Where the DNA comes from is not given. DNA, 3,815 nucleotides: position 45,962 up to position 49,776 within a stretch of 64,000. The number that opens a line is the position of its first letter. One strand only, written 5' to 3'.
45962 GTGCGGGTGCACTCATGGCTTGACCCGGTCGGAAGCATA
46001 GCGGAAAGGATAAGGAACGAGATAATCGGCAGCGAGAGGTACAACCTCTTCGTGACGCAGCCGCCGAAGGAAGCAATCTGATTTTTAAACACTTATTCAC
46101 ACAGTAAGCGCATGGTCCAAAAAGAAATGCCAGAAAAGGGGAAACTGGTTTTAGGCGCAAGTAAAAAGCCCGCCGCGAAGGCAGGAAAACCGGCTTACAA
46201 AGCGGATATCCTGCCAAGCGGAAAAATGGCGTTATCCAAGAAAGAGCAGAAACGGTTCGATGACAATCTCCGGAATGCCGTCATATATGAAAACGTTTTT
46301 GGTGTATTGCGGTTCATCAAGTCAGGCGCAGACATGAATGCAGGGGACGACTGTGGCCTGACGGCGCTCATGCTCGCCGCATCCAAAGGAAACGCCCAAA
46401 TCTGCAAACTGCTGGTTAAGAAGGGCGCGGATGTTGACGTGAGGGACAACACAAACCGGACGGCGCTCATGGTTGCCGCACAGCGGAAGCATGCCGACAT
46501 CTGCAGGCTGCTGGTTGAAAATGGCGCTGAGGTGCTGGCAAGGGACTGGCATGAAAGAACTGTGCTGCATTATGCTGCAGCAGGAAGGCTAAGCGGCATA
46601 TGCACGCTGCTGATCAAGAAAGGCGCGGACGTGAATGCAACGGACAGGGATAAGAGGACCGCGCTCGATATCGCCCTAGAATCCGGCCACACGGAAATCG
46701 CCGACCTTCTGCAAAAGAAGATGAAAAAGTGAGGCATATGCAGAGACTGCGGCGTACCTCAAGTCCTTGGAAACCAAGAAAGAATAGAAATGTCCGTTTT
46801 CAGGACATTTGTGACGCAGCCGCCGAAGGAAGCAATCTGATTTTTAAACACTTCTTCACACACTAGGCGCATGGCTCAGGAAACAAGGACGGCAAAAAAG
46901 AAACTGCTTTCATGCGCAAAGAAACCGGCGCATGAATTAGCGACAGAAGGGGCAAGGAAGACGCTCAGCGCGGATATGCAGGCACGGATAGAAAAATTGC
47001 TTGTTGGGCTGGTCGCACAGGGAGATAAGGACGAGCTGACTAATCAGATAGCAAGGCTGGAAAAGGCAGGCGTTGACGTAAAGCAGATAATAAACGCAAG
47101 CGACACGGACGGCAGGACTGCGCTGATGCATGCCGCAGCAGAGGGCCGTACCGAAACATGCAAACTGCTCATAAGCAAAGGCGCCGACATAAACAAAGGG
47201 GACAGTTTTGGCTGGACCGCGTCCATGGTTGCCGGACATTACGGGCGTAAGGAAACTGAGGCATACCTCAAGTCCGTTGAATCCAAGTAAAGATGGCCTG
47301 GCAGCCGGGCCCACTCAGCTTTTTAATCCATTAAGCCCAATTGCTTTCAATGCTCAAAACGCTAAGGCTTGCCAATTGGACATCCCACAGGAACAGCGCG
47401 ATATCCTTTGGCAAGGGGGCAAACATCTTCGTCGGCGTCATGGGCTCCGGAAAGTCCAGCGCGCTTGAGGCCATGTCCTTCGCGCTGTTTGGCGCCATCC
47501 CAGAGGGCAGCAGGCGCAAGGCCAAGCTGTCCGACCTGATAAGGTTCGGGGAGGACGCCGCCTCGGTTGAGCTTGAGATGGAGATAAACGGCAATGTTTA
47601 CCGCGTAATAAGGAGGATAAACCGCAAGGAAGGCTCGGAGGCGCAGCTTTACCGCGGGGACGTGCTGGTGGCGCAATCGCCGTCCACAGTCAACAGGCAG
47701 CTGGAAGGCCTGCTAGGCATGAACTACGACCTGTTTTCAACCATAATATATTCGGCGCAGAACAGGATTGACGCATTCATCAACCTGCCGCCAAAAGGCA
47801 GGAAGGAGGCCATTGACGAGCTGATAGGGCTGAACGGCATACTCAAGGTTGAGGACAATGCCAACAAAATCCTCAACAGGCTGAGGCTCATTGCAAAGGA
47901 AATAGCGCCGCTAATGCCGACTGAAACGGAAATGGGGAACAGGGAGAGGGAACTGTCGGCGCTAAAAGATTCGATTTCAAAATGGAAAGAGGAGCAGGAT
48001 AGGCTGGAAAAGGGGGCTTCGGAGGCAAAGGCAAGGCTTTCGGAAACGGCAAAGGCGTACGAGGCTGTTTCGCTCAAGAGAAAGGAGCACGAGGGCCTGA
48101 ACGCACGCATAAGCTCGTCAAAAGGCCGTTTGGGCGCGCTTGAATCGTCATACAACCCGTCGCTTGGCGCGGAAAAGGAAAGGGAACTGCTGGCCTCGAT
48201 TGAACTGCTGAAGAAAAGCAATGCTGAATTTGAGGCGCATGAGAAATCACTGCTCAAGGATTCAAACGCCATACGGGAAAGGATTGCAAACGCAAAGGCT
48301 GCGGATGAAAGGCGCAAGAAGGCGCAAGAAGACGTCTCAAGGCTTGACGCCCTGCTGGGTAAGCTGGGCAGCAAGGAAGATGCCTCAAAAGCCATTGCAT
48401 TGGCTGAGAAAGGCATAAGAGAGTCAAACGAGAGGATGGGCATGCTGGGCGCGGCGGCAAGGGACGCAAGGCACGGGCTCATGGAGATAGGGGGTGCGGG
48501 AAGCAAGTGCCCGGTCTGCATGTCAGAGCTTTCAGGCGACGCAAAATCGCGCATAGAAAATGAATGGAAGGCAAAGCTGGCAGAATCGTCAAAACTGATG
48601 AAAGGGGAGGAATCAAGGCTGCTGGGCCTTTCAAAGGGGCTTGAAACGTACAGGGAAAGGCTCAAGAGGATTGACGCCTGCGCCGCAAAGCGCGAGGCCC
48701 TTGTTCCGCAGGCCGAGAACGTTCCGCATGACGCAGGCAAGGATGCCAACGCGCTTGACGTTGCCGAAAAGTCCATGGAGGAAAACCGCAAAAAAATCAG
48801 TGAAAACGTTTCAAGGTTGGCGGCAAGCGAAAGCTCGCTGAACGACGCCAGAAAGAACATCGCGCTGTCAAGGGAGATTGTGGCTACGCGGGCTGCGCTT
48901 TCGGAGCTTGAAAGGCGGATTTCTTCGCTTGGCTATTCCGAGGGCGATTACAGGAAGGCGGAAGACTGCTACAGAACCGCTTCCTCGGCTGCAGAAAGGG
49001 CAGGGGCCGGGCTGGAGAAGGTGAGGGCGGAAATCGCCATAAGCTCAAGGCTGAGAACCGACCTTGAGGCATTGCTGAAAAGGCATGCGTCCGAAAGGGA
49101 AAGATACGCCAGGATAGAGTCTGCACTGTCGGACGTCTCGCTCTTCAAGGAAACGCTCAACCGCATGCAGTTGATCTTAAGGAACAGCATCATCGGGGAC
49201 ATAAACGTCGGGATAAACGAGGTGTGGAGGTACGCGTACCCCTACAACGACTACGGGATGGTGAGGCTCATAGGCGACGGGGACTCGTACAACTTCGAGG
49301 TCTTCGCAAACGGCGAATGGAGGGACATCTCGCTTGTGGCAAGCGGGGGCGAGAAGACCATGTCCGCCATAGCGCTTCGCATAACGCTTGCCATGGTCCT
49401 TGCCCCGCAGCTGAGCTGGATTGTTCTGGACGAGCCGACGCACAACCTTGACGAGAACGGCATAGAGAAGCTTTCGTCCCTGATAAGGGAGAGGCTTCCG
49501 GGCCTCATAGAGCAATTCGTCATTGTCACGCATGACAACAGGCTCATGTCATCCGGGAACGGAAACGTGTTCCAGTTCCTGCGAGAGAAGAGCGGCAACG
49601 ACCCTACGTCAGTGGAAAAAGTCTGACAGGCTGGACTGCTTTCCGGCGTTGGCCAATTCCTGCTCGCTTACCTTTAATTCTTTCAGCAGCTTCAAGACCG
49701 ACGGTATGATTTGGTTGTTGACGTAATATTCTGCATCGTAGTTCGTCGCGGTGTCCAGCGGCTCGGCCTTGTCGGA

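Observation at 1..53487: Dispersed family of at least 8 ankyrin-repeat genes with conserved Lys-rich N-leader and a Cys-containing C-terminal tail (ETAAF ... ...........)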

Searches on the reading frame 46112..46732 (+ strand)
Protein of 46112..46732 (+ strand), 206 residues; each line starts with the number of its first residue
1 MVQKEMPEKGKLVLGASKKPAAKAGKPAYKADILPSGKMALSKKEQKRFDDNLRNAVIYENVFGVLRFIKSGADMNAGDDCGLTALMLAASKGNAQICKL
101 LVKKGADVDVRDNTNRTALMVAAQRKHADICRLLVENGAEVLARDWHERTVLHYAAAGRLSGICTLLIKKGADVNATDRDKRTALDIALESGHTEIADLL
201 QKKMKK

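Call 11: search_protein_families(library=pfam, proteins=[window:46112-46732:+], max_evalue=0.01)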
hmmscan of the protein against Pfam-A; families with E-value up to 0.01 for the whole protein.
window:46112-46732:+ (206 aa): 8 families
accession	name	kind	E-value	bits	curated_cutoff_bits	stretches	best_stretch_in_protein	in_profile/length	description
PF12796.13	Ank_2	-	2.7e-32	111.6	27.3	2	56-145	4-90/90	Ankyrin repeats (3 copies)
PF00023.36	Ank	-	4.5e-32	108.7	21.1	3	82-113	2-33/33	Ankyrin repeat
PF13637.12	Ank_4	-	2.4e-26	91.6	22.7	4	164-200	13-49/50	Ankyrin repeats (many copies)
PF13606.12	Ank_3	-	6.3e-21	72.4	22.3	2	81-109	1-29/30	Ankyrin repeat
PF13857.12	Ank_5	-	8e-21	74.3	27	3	73-119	7-53/56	Ankyrin repeats (many copies)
PF23745.1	ANK_LRRK2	-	0.0022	18.3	27.5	0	74-169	23-115/130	LRRK2 ANK repeat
PF24521.3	Ank_KRIT1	-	0.0025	18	80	0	52-139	21-109/149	KRIT1 ankyrin-repeats domain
PF18571.6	VWA_3_C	-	0.0054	17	25.8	0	187-202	2-17/47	von Willebrand factor type A C-terminal domain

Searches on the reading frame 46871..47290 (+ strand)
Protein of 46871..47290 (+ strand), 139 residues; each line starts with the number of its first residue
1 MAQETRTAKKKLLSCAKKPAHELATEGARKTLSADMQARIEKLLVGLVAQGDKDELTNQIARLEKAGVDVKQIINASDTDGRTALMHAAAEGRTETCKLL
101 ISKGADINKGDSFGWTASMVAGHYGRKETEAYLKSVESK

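Call 11: search_protein_families(library=pfam, proteins=[window:46871-47290:+], max_evalue=0.01)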
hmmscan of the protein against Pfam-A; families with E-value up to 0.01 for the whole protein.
window:46871-47290:+ (139 aa): 5 families
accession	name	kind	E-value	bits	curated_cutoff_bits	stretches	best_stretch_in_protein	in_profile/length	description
PF12796.13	Ank_2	-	1.5e-11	45.1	27.3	1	71-133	14-79/90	Ankyrin repeats (3 copies)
PF13637.12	Ank_4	-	5.2e-11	42.9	22.7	2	85-117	1-33/50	Ankyrin repeats (many copies)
PF00023.36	Ank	-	4.5e-09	36.5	21.1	1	80-111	1-32/33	Ankyrin repeat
PF13606.12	Ank_3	-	8.2e-07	29.2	22.3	1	80-108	1-29/30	Ankyrin repeat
PF13857.12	Ank_5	-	0.0016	19.2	27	1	74-117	9-52/56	Ankyrin repeats (many copies)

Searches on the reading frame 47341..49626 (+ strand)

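Call 56: search_protein_families(library=ncbifam, proteins=[window:47341-49626:+], max_evalue=0.001)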
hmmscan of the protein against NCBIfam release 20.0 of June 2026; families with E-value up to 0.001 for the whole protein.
window:47341-49626:+ (761 aa): 36 families (the best 25 are shown)
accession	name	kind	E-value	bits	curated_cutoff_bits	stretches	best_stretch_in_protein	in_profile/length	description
NF003034.1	PRK03918.1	equivalog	5.4e-55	186.8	700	3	5-271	3-268/878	DNA double-strand break repair ATPase Rad50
NF002244.0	PRK01156.1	equivalog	6.2e-52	176.8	847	2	5-244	3-238/895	DNA double-strand break repair ATPase Rad50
NF041034.1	Rad50_Sulf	equivalog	7.8e-52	176.2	1000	3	6-273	4-261/872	DNA double-strand break repair ATPase Rad50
NF053563.1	Rkd4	equivalog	9e-44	149.7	860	2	6-250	4-242/747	arcadin-4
NF002572.0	PRK02224.1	equivalog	1.1e-39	136.4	1087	2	5-164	3-161/888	DNA double-strand break repair ATPase Rad50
NF041035.1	Rad50_Halo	equivalog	6.3e-34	117.5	1000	2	6-165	4-162/883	DNA double-strand break repair ATPase Rad50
TIGR00618.1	sbcc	subfamily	1.1e-18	66.7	478.5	1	8-318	6-330/1043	exonuclease subunit SbcC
NF045487.1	ASRP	equivalog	5.3e-17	61.6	300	1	20-730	9-589/593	archaea-specific SMC-related protein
TIGR00606.1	rad50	subfamily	2.8e-13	48.5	453.75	1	593-736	1114-1273/1311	DNA repair protein Rad50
TIGR00611.2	recf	equivalog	2.9e-13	49.7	172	1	5-99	1-91/339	DNA replication/repair protein RecF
NF010680.0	PRK14079.1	equivalog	9.3e-09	34.7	386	1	5-96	3-89/349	recombination protein F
NF045780.1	TrlF_fam_ATP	equivalog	1.9e-08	33.5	350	1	16-346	300-650/944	TrlF family AAA-like ATPase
TIGR02211.1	LolD_lipo_ex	equivalog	1.8e-07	30.9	307.75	1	668-737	143-206/221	lipoprotein-releasing ABC transporter ATP-binding protein LolD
NF000355.4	ribo_prot_ABC_F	equivalog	3.1e-07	29.6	380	1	668-736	119-177/499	ribosomal protection-like ABC-F family protein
TIGR04521.1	ECF_ATPase_2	equivalog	3.3e-06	26.4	330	1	680-732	152-204/279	energy-coupling factor transporter ATPase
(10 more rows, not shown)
